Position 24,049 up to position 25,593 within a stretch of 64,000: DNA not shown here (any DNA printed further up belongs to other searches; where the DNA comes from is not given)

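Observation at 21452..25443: Compact carrier-protein pathway: adenylating enzyme-dehydratase fusion, membrane protein, ACP and flavin halogenase-like enzyme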

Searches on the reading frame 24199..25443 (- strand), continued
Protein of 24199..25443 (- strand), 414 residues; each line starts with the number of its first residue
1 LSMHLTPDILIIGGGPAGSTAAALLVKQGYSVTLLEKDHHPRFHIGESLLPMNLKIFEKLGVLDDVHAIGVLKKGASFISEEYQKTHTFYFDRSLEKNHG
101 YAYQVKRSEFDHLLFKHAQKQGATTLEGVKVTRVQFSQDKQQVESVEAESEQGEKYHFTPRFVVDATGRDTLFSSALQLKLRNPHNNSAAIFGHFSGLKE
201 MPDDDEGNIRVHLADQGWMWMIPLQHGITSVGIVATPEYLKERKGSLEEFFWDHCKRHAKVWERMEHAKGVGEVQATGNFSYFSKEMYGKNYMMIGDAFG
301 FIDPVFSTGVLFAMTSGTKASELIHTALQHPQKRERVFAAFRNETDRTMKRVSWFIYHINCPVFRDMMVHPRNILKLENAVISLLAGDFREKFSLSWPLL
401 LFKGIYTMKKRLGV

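Call 20: search_solved_structures(query=P0001, max_evalue=0.00001, show_alignments=3)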
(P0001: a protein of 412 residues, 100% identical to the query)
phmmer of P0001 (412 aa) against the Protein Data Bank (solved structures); distinct sequences matched with E-value up to 0.00001: 31.
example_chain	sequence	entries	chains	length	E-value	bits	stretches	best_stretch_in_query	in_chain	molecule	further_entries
7fco_A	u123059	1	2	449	2.2e-56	194.8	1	6-387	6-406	ChlB4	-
5buk_A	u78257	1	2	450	3.9e-54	187.4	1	6-358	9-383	FADH2-dependent halogenase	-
8zop_A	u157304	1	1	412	4.6e-54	187.2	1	4-339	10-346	Halogenase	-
3e1t_A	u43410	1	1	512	3.6e-49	171.1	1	6-345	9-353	Halogenase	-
3nix_A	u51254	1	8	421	1e-45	159.7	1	6-324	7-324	Flavoprotein/dehydrogenase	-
5dbj_E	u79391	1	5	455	2.3e-44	155.2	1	6-349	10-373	FADH2-dependent halogenase PltA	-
3i3l_A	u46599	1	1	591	4.4e-43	151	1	6-345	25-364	Alkylhalidase CmlS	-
8gu0_A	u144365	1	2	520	9.7e-42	146.6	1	6-324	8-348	Non-heme halogenase radH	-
5bva_A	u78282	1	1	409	1.9e-38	135.8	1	6-350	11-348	flavin-dependent halogenase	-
5bul_A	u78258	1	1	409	1e-37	133.4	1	6-344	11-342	flavin-dependent halogenase triple mutant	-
7xgb_A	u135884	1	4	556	1.6e-21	80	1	6-308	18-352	Tetracycline 7-halogenase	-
7v0b_A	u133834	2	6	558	1.6e-21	80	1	6-308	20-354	Tetracycline 7-halogenase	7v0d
6bzt_A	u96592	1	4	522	1.8e-15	60.1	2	105-334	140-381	Halogenase PltM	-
6bza_A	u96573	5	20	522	2e-15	60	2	105-334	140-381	Halogenase PltM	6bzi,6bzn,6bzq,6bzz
3oz2_A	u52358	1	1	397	1.4e-11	47.3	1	4-328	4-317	Digeranylgeranylglycerophospholipid reductase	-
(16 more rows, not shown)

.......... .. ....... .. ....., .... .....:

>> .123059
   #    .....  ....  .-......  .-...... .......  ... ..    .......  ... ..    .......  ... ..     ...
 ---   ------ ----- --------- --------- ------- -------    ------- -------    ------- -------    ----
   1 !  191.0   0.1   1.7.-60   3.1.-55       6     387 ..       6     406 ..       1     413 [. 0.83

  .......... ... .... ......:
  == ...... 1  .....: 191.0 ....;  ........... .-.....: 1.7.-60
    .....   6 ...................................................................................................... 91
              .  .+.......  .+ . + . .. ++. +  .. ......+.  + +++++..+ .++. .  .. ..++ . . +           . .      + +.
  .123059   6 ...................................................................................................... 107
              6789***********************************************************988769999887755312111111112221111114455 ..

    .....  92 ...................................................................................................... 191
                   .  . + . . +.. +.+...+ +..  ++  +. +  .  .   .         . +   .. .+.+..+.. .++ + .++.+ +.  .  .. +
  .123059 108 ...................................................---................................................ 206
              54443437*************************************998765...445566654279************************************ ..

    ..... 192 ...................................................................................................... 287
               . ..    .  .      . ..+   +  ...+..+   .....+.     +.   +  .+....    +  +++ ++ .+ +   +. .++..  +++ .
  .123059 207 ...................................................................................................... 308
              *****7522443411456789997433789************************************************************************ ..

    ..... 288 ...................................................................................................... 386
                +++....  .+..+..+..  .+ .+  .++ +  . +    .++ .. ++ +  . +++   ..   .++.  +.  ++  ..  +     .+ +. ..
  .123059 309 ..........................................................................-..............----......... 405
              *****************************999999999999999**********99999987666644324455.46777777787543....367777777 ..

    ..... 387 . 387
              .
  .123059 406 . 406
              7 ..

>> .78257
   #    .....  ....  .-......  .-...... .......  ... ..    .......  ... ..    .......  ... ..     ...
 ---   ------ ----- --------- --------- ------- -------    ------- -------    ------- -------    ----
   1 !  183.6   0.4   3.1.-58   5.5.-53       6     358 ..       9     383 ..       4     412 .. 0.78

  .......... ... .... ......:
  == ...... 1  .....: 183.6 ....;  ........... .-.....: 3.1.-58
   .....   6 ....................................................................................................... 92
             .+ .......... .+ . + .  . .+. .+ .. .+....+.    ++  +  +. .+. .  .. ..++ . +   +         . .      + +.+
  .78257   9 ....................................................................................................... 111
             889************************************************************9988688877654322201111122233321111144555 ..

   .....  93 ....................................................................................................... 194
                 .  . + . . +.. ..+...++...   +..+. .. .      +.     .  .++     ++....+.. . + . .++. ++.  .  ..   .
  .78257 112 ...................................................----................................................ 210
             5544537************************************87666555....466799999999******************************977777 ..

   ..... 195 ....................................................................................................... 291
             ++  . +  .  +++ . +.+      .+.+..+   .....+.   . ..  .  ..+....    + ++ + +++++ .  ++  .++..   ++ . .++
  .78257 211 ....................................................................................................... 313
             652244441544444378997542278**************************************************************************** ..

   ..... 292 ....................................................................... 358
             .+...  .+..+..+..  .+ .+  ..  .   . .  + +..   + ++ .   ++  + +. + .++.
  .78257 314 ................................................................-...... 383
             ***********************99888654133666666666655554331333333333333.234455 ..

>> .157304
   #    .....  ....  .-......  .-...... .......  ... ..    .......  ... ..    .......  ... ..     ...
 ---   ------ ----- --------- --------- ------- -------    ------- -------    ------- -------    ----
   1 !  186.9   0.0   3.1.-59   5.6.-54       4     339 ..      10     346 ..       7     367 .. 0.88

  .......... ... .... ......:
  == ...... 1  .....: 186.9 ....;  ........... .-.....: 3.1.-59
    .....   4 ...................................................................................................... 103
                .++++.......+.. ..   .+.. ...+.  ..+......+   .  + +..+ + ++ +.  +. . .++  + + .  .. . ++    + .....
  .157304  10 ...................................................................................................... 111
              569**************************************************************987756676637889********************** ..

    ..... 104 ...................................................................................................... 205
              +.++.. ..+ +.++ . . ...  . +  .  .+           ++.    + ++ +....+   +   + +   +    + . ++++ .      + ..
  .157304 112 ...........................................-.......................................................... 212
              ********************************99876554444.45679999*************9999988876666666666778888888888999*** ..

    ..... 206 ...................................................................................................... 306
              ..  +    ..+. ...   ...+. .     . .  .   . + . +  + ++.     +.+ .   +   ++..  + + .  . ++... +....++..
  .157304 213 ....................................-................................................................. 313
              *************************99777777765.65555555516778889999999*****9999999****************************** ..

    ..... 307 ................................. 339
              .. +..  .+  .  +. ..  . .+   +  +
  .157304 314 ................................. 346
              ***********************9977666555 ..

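Call 21: find_related_loci(query=A1, collection=genome_contigs, flank=10000)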
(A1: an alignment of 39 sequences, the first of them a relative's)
Query A1 (412 aa) in genome_contigs; peptide patterns used: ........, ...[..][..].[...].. (x = any residue, [..] = any of these).
600 stretches matched a pattern (row limit reached: there are more); 595 encode a relative of the query (tblastn E <= 1e-3); the best 80 are kept; 80 distinct loci.
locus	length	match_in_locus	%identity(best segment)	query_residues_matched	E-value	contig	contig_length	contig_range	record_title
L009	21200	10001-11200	48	6-407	1e-124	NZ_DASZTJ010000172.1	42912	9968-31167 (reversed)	MAG: Rhodopila sp. isolate SMAG_U6073 k141_697426, whole genome shotgun sequence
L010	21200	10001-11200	48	3-405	2e-124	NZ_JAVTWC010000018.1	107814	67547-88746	MAG: Tahibacter sp. isolate labscale reactor_MAG4 NODE_119_length_107814_cov_10.494158, whole genome shotgun sequence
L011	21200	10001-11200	47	6-406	3e-123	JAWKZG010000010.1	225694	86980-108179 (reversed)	MAG: Gammaproteobacteria bacterium isolate AC2.22 AC2.22.fa-10, whole genome shotgun sequence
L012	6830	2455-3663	48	6-410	7e-123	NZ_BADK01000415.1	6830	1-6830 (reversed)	Azospirillum sp. B506, whole genome shotgun sequence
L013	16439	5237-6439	45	5-406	8e-122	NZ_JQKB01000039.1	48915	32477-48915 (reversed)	Belnapia moabensis DSM 16746 EP26DRAFT_scaffold00037.37_C, whole genome shotgun sequence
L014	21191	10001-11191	47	4-405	9e-122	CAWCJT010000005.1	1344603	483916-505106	MAG: uncultured Gammaproteobacteria bacterium isolate MFD00731.bin.2.6 genome assembly, contig: contig_53446, whole geno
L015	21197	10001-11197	46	6-406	3e-121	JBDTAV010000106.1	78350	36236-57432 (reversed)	MAG: Steroidobacteraceae bacterium isolate cluster2_bin.117 k127_4819251, whole genome shotgun sequence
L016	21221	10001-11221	47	6-406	2e-121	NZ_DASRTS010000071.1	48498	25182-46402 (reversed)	MAG: Lysobacter sp. isolate SMAG_U7485 k141_70555, whole genome shotgun sequence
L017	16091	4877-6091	46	6-410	2e-120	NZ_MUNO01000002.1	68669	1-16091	Polaromonas sp. A23 NODE_19_length_68669_cov_11.6637_ID_37, whole genome shotgun sequence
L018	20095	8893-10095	46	4-406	9e-121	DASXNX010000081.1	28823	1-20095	MAG TPA_asm: Steroidobacteraceae bacterium isolate SMAG_U5365 k141_1118407, whole genome shotgun sequence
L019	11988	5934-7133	46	3-404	2e-120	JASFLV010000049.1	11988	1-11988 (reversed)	MAG: Thioalkalispiraceae bacterium isolate D0817M20remetaG_Bin_170 D0817M20remetaG_FD_scaffold_824_c1, whole genome shot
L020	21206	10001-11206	45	6-408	4e-120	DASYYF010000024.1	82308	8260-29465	MAG TPA_asm: Steroidobacteraceae bacterium isolate SMAG_U6328 k141_990405, whole genome shotgun sequence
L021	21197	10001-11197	45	4-407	5e-120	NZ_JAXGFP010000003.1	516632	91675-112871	Novilysobacter erysipheiresistens strain RS-LYSO-3 Scaffold3, whole genome shotgun sequence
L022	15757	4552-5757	47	2-404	5e-120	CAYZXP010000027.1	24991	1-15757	MAG TPA_asm: uncultured Bifidobacterium sp. isolate SRP219642_co2_174 genome assembly, contig: NODE_1849_length_24991_co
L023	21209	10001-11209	47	6-404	7e-120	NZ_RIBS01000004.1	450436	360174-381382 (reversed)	Montanilutibacter psychrotolerans strain ZS60 contig4, whole genome shotgun sequence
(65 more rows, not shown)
